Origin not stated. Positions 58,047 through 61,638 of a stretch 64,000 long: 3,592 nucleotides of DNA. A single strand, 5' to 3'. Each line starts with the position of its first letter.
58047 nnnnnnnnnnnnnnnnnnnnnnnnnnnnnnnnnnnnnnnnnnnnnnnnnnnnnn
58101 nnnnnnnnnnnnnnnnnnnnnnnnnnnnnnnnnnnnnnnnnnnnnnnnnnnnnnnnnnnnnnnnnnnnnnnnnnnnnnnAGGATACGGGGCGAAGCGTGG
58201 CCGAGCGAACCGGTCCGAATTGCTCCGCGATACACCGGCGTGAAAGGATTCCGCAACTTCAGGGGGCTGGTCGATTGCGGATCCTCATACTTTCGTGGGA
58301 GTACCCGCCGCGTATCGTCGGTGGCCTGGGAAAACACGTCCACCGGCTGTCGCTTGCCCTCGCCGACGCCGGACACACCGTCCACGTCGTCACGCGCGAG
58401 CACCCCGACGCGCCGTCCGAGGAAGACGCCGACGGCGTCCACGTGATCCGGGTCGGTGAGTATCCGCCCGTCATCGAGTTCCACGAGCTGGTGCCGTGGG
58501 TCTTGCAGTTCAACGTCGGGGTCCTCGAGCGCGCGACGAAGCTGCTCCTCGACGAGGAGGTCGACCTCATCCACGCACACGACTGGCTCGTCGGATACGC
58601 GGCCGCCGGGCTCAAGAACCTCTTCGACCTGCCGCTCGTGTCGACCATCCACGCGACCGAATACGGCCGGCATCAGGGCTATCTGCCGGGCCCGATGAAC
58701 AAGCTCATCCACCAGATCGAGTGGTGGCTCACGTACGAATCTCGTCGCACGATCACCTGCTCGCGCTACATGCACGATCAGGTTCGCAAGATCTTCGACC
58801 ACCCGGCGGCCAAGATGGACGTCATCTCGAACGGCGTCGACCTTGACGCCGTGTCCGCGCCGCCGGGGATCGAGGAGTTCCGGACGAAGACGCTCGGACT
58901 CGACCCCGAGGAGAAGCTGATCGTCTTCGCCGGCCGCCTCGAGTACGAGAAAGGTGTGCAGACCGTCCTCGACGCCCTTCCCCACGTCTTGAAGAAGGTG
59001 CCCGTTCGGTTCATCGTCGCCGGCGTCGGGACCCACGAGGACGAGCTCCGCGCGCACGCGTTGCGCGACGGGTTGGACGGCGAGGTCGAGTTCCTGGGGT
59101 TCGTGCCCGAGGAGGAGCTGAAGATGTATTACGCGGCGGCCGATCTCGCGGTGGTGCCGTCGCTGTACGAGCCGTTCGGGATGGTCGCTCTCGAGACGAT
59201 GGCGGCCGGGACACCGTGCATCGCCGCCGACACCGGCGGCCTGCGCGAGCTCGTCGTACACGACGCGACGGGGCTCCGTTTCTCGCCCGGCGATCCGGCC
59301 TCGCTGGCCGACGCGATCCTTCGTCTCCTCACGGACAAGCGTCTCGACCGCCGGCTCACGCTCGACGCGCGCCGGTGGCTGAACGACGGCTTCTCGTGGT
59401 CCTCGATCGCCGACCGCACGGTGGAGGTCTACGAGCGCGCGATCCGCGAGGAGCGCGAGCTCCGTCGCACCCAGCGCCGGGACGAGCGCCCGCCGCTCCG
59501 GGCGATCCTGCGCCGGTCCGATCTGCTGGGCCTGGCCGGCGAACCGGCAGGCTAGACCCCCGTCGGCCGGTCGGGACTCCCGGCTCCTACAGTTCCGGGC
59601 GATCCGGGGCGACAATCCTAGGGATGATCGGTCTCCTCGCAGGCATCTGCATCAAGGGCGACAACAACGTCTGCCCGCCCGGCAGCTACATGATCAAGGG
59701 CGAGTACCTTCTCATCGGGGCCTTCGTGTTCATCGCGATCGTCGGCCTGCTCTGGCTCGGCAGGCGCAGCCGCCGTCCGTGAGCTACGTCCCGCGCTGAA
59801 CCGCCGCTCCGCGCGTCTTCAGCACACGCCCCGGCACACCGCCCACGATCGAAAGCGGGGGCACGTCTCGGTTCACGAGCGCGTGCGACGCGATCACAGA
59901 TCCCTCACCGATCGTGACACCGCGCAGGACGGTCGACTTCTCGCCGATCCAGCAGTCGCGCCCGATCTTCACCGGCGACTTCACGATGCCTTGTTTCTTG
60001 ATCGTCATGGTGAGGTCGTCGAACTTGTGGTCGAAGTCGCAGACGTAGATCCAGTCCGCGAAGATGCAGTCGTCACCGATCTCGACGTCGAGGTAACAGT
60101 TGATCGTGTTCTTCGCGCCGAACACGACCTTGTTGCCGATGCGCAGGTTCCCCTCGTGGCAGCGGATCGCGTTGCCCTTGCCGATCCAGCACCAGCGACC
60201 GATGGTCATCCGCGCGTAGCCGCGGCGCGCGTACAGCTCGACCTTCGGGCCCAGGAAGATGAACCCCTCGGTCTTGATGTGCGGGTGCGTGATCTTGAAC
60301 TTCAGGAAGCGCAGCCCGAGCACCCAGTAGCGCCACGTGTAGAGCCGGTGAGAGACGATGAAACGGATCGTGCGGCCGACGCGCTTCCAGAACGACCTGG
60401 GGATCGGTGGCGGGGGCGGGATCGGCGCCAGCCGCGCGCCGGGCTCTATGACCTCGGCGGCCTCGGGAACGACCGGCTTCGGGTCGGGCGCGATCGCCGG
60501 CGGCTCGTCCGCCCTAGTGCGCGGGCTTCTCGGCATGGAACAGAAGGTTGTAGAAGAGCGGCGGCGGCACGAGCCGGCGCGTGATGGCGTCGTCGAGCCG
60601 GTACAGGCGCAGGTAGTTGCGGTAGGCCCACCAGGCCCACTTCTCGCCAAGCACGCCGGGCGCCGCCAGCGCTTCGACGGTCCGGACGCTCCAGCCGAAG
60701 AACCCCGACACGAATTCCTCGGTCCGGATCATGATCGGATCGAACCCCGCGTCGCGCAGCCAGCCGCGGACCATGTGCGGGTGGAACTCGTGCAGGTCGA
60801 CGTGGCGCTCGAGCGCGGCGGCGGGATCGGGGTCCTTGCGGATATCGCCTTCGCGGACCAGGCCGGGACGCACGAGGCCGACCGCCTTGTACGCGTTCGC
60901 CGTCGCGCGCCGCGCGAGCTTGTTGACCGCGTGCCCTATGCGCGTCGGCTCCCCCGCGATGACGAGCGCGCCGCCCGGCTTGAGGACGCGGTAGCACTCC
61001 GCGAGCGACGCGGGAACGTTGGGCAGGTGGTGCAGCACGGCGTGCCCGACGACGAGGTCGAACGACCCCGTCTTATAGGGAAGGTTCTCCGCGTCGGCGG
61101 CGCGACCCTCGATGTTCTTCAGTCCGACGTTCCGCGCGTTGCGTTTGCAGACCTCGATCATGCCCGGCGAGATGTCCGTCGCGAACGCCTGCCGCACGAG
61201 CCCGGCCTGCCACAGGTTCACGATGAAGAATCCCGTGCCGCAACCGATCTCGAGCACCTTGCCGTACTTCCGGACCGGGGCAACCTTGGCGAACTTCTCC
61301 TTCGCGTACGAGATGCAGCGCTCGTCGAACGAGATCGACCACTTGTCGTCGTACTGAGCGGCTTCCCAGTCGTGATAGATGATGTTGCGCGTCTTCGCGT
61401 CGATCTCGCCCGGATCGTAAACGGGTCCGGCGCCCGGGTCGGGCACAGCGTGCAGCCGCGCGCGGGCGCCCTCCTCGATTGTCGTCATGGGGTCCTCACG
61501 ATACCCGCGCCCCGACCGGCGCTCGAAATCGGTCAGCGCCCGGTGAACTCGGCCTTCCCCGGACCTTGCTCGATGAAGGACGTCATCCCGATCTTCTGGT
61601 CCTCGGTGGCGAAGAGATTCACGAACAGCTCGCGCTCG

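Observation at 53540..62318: MGLP-like polysaccharide methylation/acylation cluster syntenic with mycobacterial Rv3030-Rv3039c, with extra members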

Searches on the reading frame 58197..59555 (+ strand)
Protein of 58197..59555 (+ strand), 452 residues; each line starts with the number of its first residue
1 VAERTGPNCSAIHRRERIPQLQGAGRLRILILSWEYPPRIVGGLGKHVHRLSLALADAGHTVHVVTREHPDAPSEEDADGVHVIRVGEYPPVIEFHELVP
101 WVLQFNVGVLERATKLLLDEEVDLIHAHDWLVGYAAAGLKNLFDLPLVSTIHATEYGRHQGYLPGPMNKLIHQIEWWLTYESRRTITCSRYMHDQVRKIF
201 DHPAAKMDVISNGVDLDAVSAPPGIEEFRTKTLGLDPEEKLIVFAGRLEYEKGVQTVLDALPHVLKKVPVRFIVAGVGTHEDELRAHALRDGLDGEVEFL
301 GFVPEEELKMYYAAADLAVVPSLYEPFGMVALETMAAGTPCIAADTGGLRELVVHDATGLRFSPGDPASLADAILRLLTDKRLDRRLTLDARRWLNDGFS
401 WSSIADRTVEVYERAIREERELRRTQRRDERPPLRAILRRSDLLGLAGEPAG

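Call 4: search_protein_families(library=pfam, proteins=[window:58197-59555:+], max_evalue=0.01)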
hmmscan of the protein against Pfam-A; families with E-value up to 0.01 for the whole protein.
window:58197-59555:+ (452 aa): 8 families
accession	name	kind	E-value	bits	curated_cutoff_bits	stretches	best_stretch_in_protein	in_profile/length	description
PF00534.26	Glycos_transf_1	-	6.4e-45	153.2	26.4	1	231-393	7-171/172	Glycosyl transferases group 1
PF13692.12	Glyco_trans_1_4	-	7.6e-41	140.1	27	1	240-380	2-142/142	Glycosyl transferases group 1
PF13439.12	Glyco_transf_4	-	9.1e-34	117.4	28.5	1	41-217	1-169/170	Glycosyltransferase Family 4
PF13579.12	Glyco_trans_4_4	-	1.1e-22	81.5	29.7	1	42-213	1-158/158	Glycosyl transferase 4-like domain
PF08323.17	Glyco_transf_5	-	2.4e-21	77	22.7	1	28-198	1-226/239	Starch synthase catalytic domain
PF20706.3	GT4-conflict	-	3e-21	76.3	26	1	42-406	12-383/385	Family 4 Glycosyltransferase in conflict systems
PF13477.12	Glyco_trans_4_2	-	6e-06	26.9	23.4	1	47-162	12-117/139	Glycosyl transferase 4-like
PF13524.12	Glyco_trans_1_2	-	9.3e-05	22.8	25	1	270-407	15-141/144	Glycosyl transferase-like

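Call 5: search_protein_families(library=ncbifam, proteins=[window:58197-59555:+], max_evalue=0.01)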
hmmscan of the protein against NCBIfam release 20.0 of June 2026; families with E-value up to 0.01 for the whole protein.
window:58197-59555:+ (452 aa): 50 families (the best 25 are shown)
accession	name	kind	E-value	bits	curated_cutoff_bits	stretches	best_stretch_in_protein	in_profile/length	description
TIGR03449.1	mycothiol_MshA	equivalog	2.4e-52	178.2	462.5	1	42-417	21-405/406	D-inositol-3-phosphate glycosyltransferase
TIGR02149.1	glgA_Coryne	subfamily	3e-50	171.5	302.4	1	27-414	1-389/391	glycogen synthase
TIGR03999.1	thiol_BshA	equivalog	1.4e-40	139.4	273.7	1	41-416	11-374/375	N-acetyl-alpha-D-glucosaminyl L-malate synthase BshA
TIGR02095.1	glgA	subfamily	6.3e-39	133.9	328.45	2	231-414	284-476/477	glycogen/starch synthase, ADP-glucose type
TIGR04063.1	stp3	hypoth_equivalog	1.9e-35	122.5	442.05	1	61-416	34-396/397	TIGR04063 family PEP-CTERM/XrtA system glycosyltransferase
TIGR04157.1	glyco_rSAM_CFB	subfamily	1.8e-32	112.8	400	1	183-412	171-406/406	TIGR04157 family glycosyltransferase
NF041876.1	EPS_EpsE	equivalog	1.6e-29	103.4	400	1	187-405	167-386/389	exopolysaccharide biosynthesis GT4 family glycosyltransferase EpsE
TIGR04047.1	MSMEG_0565_glyc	hypoth_equivalog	7e-29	101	259.85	1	47-413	17-372/373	MSMEG_0565 family glycosyltransferase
NF012028.0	PRK15484.1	subfamily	6.9e-27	94.5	618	1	184-411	142-374/380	lipopolysaccharide N-acetylglucosaminyltransferase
TIGR03088.1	stp2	hypoth_equivalog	1.1e-26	93.8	409.05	1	155-415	111-373/374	TIGR03088 family PEP-CTERM/XrtA system glycosyltransferase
NF053787.1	GlcN_PG_synth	equivalog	4.3e-26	91.6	480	1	115-415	76-359/361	N-acetylglucosaminyl phosphatidylglycerol synthase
NF047684.1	TeichurnBiosyTuaC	equivalog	5.5e-23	81.5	550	1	121-416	108-390/391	teichuronic acid biosynthesis protein TuaC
NF038295.1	EPS_HpsP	equivalog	2.6e-22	79.4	550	1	209-414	180-386/388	hormogonium polysaccharide biosynthesis glycosyltransferase HpsP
NF001899.0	PRK00654.1-2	equivalog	9.8e-22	77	459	1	233-415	283-475/478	glycogen synthase GlgA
NF049988.1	MGlcDAGSynMgs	equivalog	1.8e-21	77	400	1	28-420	2-392/398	alpha-monoglucosyldiacylglycerol synthase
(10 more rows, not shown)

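Call 9: search_solved_structures(query=window:58197-59555:+, max_evalue=1e-10)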
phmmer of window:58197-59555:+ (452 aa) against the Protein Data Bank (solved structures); distinct sequences matched with E-value up to 1e-10: 56.
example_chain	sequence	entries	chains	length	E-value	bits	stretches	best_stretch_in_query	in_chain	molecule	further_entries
2bis_A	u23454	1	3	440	2.6e-33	118.7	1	116-416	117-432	GLGA GLYCOGEN SYNTHASE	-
3fro_A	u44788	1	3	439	3.8e-33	118.2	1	116-416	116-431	GlgA glycogen synthase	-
3c4q_A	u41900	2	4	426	6.1e-33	117.5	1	42-420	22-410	Predicted glycosyltransferases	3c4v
3c48_A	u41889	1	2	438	8.9e-33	117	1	42-420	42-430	Predicted glycosyltransferases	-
3l01_A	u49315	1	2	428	1.4e-32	116.3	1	116-412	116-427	GlgA glycogen synthase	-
6kih_A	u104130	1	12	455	4e-31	111.5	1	17-414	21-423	Tll1590 protein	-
6tvp_A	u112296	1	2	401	1.6e-28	103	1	27-414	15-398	Alpha-maltose-1-phosphate synthase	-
5d00_A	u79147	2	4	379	2.7e-25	92.3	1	37-413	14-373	N-acetyl-alpha-D-glucosaminyl L-malate synthase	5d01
6d9t_A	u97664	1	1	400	1.4e-22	83.4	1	25-420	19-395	Glycosyl transferase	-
3mbo_A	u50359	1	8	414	3.5e-22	82.1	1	21-420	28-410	Glycosyltransferase, group 1 family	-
7qsg_A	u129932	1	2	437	5.5e-22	81.4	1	300-417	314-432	D-inositol 3-phosphate glycosyltransferase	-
6n1x_A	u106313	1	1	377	7.8e-22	80.9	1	41-416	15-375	Glycosyltransferase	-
2jjm_A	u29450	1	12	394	2.2e-21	79.4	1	40-420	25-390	GLYCOSYL TRANSFERASE, GROUP 1 FAMILY PROTEIN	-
2bfw_A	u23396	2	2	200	1.2e-19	73.7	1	234-384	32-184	GLGA GLYCOGEN SYNTHASE | PGS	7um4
9m88_C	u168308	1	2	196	1.2e-19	73.6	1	234-384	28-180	Glycogen synthase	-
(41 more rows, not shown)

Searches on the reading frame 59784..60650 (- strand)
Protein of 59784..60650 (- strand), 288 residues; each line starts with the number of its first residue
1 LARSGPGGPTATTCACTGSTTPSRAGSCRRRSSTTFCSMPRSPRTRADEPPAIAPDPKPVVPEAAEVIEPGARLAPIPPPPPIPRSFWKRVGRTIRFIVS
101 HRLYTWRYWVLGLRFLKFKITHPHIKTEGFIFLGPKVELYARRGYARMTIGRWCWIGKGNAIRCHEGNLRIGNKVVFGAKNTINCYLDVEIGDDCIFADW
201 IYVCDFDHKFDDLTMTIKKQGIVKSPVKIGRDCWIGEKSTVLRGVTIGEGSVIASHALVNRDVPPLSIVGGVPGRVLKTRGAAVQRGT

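Call 4: search_protein_families(library=pfam, proteins=[window:59784-60650:-], max_evalue=0.01)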
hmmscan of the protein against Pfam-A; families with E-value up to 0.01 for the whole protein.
window:59784-60650:- (288 aa): 3 families
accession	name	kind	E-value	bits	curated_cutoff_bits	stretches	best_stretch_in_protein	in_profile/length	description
PF00132.30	Hexapep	-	1.2e-11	44.2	27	1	227-260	2-35/36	Bacterial transferase hexapeptide (six repeats)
PF14602.12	Hexapep_2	-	7.8e-08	32.4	27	1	226-254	1-27/34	Hexapeptide repeat of succinyl-transferase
PF25084.1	LbH_EIF2B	-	0.0027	18.1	54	0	219-256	14-50/105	EIF2B subunit epsilon LbH domain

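Call 5: search_protein_families(library=ncbifam, proteins=[window:59784-60650:-], max_evalue=0.01)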
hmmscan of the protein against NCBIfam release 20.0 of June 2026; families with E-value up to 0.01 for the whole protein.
window:59784-60650:- (288 aa): 42 families (the best 25 are shown)
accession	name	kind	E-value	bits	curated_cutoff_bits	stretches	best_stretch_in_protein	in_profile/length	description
NF007240.0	PRK09677.1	equivalog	5.7e-21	74.9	243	1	183-280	80-184/192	putative lipopolysaccharide biosynthesis O-acetyl transferase WbbJ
TIGR03308.1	phn_thr-fam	hypoth_equivalog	5.3e-20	72.1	201.65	1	224-281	106-163/204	phosphonate metabolim protein, transferase hexapeptide repeat family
NF007797.0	PRK10502.1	subfamily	6.2e-17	61.8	192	1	168-280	72-179/183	WcaF family extracellular polysaccharide biosynthesis acetyltransferase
NF000311.1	Vat_ABCDEFH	equivalog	4.2e-16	59.1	300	1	221-280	105-164/201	Vat family streptogramin A O-acetyltransferase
NF058585.1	HptprglPActTf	PfamEq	4.4e-16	58.9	300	1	227-284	107-164/172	heptaprenylglyceryl phosphate O-acetyltransferase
NF007499.0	PRK10092.1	equivalog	2.9e-15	56.5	314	1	163-278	67-181/183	maltose O-acetyltransferase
TIGR03570.1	NeuD_NnaD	subfamily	7.2e-15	55.1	160.8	1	168-275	99-202/202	NeuD/PglB/VioB family sugar acetyltransferase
NF033468.1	stregram_VatI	exception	8.4e-15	55.1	415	1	206-280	93-166/208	streptogramin A O-acetyltransferase Vat(I)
NF007076.0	PRK09527.1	equivalog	1.6e-14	53.8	347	1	149-278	57-183/203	galactoside O-acetyltransferase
NF000490.1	chloram_CatB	equivalog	2e-14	53.4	350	1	198-280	81-164/210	type B chloramphenicol O-acetyltransferase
NF000101.1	stregram_VatA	exception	1e-13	51.4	450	1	217-280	109-172/219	streptogramin A O-acetyltransferase Vat(A)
NF000097.1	stregram_VatC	exception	1.9e-13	50.8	425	1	223-280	115-172/212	streptogramin A O-acetyltransferase Vat(C)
TIGR03532.1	DapD_Ac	equivalog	1.5e-12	47.6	231.75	1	225-279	159-213/231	2,3,4,5-tetrahydropyridine-2,6-dicarboxylate N-acetyltransferase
NF000504.1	stregram_VatH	exception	2.8e-12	47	475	1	206-280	98-171/216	streptogramin A O-acetyltransferase Vat(H)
NF000147.1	stregram_VatF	exception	6.9e-12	45.3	400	1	224-283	118-177/221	streptogramin A O-acetyltransferase Vat(F)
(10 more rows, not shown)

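Call 60: search_solved_structures(query=window:59784-60536:-, max_evalue=0.00001)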
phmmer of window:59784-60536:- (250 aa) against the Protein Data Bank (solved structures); distinct sequences matched with E-value up to 0.00001: 32.
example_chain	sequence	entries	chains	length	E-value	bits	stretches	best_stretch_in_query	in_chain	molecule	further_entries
3hjj_A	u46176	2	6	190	9.3e-16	61.3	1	124-241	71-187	Maltose O-acetyltransferase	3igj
6ag8_C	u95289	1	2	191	4.3e-15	59.1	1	124-240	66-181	Maltose O-acetyltransferase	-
1ocx_A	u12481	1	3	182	4.4e-15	59.1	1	124-240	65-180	MALTOSE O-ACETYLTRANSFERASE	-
2ic7_A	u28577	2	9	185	7e-15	58.4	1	124-240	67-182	Maltose transacetylase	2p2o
6pu9_A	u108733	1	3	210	3.6e-13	52.8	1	159-242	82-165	Acetyltransferase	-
6x3c_A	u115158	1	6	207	2.3e-12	50.2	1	184-242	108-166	Virginiamycin A acetyltransferase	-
6x3j_A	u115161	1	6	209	2.4e-12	50.1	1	184-242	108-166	Virginiamycin A acetyltransferase,VatA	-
4myo_A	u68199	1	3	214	2.6e-12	50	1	184-242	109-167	Virginiamycin A acetyltransferase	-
4hur_A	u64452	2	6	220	2.8e-12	49.9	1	184-242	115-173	Virginiamycin A acetyltransferase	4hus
1kqa_A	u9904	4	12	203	3.7e-12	49.5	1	111-240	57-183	GALACTOSIDE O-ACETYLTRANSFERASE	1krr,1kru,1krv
3ect_A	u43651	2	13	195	4.4e-12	49.2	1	131-241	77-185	Hexapeptide-repeat containing-acetyltransferase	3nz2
3srt_A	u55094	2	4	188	6.6e-12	48.7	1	122-240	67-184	Maltose O-acetyltransferase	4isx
3eev_A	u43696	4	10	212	1.6e-11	47.4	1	154-246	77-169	Chloramphenicol acetyltransferase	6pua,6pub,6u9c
6mfk_A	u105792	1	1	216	2.3e-11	46.9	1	190-244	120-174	Chloramphenicol acetyltransferase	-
3r8y_A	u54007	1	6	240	2.4e-11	46.9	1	187-241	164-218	2,3,4,5-tetrahydropyridine-2,6-dicarboxylate N-acetyltransferase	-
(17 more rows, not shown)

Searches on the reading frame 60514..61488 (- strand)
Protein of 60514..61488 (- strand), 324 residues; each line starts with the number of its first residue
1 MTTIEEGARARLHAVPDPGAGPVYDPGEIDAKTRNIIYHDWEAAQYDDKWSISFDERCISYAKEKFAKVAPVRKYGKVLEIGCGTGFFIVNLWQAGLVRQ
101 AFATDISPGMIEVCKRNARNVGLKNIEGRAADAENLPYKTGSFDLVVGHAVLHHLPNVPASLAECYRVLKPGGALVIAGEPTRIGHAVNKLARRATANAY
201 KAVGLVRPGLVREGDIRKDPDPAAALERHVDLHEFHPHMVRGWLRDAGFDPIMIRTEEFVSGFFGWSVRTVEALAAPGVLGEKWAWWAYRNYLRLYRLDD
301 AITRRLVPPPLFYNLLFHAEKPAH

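Call 4: search_protein_families(library=pfam, proteins=[window:60514-61488:-], max_evalue=0.01)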
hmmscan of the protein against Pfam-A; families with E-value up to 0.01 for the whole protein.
window:60514-61488:- (324 aa): 16 families
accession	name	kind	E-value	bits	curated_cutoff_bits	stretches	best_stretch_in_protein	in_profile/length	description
PF08241.18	Methyltransf_11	-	1.2e-27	96.8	21.2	1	79-177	1-95/95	Methyltransferase domain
PF13649.12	Methyltransf_25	-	1.7e-24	86.8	27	1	78-173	1-97/97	Methyltransferase domain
PF13847.12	Methyltransf_31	-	2e-22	79.9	27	1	76-178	5-110/145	Methyltransferase domain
PF08242.18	Methyltransf_12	-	3.5e-17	63.4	30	1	79-175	1-98/98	Methyltransferase domain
PF01209.24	Ubie_methyltran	-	1.1e-15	58.1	20.1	1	62-177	35-151/233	ubiE/COQ5 methyltransferase family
PF13489.12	Methyltransf_23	-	4.7e-15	56.1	27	1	62-249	9-159/164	Methyltransferase domain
PF05175.20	MTS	-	1.6e-05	25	23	1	69-178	26-139/170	Methyltransferase small domain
PF06325.19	PrmA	-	9.5e-05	22.5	22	1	73-179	160-260/296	Ribosomal protein L11 methyltransferase (PrmA)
PF01135.25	PCMT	-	0.0001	22.6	20.3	1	72-181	71-175/210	Protein-L-isoaspartate(D-aspartate) O-methyltransferase (PCMT)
PF12847.13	Methyltransf_18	-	0.00047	20.6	27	1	72-132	12-73/151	Methyltransferase domain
PF03141.22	Methyltransf_29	-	0.0005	19.2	23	1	74-183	117-223/506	Putative S-adenosyl-L-methionine-dependent methyltransferase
PF02390.23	Methyltransf_4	-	0.0015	18.5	24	1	78-135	5-63/173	Putative methyltransferase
PF01170.24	UPF0020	-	0.0019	18.4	22.3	1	100-148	78-127/197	RMKL-like, methyltransferase domain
PF20922.3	Anamorsin_N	-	0.0026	17.9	27.1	1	137-183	46-92/163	Anamorsin, N-terminal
PF05148.21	Methyltransf_8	-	0.0033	17.7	27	1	129-196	109-174/219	Hypothetical methyltransferase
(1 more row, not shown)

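Call 5: search_protein_families(library=ncbifam, proteins=[window:60514-61488:-], max_evalue=0.01)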
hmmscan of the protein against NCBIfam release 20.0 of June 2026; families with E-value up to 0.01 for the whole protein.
window:60514-61488:- (324 aa): 62 families (the best 25 are shown)
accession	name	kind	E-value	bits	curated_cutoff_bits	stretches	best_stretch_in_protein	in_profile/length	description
NF041537.1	ArsM_AhpD_UU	exception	1.3e-18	66.9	510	1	68-179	70-182/345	arsenite methyltransferase/AhpD domain selenoprotein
NF043040.1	corrin_prot_MT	hypoth_equivalog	6.7e-18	64.9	180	1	62-180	30-150/216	corrinoid protein-associated methyltransferase CpaM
NF041536.1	ArsM_DUF2284_UU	exception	8.7e-18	63.9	575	1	72-180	74-183/459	arsenite methyltransferase/DUF2284 domain selenoprotein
TIGR02072.1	BioC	equivalog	1.7e-17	64.1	184.95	1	74-177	34-132/244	malonyl-ACP O-methyltransferase BioC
NF008823.0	PRK11873.1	subfamily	2.7e-17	63.1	263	1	70-178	73-182/272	arsenite methyltransferase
TIGR01934.1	MenG_MenH_UbiE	subfamily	2.4e-16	59.7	158.35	1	62-179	27-143/223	ubiquinone/menaquinone biosynthesis methyltransferase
NF045667.1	MTase_DVU1556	equivalog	5.8e-16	58.6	155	1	65-178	13-120/213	DVU_1556 family methyltransferase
NF047649.1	MTase_UXPK_star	exception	1e-15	57.5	460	1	72-209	75-211/283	methyltransferase/UXPK-star double selenoprotein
NF001243.0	PRK00216.1-4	equivalog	1.8e-14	53.6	235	1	45-177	19-151/237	demethylmenaquinone methyltransferase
TIGR02752.1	MenG_heptapren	equivalog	1.1e-13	51.3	419.85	1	44-177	16-149/231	demethylmenaquinone methyltransferase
NF001244.0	PRK00216.1-5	equivalog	1.1e-13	51.1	216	1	63-178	37-154/236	bifunctional demethylmenaquinone methyltransferase/2-methoxy-6-polyprenyl-1,4-benzoquinol methylase UbiE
NF001240.0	PRK00216.1-1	equivalog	2.3e-13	49.8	378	1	68-178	57-169/251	bifunctional demethylmenaquinone methyltransferase/2-methoxy-6-polyprenyl-1,4-benzoquinol methylase UbiE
TIGR01983.1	UbiG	equivalog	4.7e-13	49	102.95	1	75-178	50-152/228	bifunctional 2-polyprenyl-6-hydroxyphenol methylase/3-demethylubiquinol 3-O-methyltransferase UbiG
NF040539.1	AST_met_ArsM_2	exception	5.8e-13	49.3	240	1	26-176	8-162/262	putative arsinothricin biosynthesis methyltransferase ArsM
NF045823.1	PthPhpthDimycoMt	equivalog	8.5e-13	48.1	300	1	77-178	69-167/256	phthiotriol/phenolphthiotriol dimycocerosates methyltransferase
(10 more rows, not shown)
